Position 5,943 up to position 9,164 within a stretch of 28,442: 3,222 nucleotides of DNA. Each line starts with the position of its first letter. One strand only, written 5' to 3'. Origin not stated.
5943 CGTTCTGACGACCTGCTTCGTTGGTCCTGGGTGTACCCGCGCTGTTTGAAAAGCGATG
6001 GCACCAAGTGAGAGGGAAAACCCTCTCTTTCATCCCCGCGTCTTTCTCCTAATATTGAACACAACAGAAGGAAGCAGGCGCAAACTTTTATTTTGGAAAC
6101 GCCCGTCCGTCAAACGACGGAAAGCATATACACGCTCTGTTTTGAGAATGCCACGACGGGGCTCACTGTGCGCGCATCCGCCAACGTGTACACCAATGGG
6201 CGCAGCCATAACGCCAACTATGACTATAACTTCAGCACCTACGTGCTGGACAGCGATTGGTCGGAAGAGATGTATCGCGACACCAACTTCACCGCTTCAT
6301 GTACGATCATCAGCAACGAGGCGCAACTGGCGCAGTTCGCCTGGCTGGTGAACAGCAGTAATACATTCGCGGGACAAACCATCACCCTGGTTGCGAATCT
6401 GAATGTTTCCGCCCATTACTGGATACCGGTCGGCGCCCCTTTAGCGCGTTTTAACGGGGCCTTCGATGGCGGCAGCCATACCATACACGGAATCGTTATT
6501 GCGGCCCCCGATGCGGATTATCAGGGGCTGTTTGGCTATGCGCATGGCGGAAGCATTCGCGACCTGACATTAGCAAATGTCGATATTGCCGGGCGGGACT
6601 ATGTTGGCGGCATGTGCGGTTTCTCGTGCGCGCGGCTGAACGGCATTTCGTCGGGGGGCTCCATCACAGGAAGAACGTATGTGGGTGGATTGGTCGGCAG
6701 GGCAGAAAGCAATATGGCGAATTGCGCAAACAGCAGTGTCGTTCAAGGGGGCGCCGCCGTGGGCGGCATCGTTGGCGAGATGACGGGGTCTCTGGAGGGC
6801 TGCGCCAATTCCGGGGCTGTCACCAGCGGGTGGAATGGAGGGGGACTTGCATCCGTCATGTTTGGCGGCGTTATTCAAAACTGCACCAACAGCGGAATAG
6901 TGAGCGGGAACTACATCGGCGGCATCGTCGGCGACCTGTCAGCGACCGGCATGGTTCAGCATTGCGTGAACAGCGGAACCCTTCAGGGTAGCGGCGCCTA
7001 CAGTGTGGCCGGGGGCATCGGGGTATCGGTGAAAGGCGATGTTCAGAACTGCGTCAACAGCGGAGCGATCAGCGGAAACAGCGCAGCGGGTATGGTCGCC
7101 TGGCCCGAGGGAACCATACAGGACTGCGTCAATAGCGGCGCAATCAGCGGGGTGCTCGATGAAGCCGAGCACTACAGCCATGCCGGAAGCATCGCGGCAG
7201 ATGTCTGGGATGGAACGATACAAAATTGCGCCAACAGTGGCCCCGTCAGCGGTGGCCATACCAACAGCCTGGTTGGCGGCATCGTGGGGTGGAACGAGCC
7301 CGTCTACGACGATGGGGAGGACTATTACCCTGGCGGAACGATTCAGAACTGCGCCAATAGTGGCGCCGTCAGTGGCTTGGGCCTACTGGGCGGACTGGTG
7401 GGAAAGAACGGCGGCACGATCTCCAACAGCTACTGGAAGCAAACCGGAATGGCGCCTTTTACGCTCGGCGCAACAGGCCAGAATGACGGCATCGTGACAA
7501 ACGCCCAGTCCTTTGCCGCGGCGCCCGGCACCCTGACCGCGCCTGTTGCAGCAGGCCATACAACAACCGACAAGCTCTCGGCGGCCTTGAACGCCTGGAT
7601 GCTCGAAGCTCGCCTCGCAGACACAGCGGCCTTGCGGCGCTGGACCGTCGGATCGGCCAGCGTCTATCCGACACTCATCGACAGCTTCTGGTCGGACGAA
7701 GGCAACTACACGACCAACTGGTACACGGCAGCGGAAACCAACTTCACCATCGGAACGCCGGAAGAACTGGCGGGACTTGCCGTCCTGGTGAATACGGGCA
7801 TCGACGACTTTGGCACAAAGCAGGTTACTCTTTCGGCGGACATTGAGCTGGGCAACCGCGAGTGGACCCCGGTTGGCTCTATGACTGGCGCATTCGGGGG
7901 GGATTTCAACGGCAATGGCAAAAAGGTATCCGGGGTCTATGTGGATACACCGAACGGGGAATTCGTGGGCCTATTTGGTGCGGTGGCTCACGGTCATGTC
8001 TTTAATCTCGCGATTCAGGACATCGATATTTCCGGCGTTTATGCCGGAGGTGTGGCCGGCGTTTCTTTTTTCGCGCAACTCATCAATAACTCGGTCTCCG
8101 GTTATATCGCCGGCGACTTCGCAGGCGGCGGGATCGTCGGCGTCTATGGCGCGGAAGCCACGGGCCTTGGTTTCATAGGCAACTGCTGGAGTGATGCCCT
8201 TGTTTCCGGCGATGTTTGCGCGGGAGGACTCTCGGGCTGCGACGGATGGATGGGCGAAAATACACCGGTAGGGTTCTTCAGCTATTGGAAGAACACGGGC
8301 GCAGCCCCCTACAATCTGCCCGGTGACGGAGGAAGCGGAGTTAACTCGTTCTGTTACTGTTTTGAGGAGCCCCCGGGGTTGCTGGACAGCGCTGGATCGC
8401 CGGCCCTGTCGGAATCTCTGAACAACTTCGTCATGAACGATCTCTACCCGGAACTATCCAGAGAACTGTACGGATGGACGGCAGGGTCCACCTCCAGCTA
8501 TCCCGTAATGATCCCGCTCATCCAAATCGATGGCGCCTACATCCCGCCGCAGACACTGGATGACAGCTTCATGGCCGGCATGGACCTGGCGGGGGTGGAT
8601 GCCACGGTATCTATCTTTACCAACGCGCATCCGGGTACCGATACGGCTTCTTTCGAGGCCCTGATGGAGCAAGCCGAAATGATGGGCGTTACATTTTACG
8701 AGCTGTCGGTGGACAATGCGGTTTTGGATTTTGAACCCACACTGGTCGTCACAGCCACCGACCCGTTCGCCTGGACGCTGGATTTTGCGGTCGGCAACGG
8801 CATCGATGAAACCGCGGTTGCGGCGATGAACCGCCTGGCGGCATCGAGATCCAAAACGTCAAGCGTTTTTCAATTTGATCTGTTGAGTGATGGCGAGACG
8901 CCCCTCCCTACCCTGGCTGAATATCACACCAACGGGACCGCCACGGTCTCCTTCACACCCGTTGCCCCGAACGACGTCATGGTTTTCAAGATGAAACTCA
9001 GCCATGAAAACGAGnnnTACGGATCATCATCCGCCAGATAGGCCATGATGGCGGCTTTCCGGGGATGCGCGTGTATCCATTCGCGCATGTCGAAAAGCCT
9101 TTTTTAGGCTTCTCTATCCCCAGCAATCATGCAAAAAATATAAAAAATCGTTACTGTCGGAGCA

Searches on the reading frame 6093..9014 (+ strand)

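Call 8: search_protein_families(library=pfam, proteins=[window:6093-9014:+], max_evalue=0.001)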
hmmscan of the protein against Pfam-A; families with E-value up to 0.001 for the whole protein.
window:6093-9014:+ (974 aa): 0 families

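Call 17: search_protein_families(library=pfam, proteins=[window:6093-9014:+], max_evalue=1)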
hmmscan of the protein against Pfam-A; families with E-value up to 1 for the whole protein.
window:6093-9014:+ (974 aa): 1 family
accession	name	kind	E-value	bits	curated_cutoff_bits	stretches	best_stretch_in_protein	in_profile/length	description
PF07581.17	Glug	-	0.016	16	20.5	2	193-214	1-24/28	The GLUG motif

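Call 59: search_protein_families(library=ncbifam, proteins=[window:6093-9014:+], max_evalue=0.01)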
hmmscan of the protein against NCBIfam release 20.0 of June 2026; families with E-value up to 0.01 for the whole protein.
window:6093-9014:+ (974 aa): 0 families

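Call 69: search_protein_families(library=padloc, proteins=[window:6093-9014:+], max_evalue=0.0001)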
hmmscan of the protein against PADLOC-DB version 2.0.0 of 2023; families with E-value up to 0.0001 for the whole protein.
window:6093-9014:+ (974 aa): 0 families
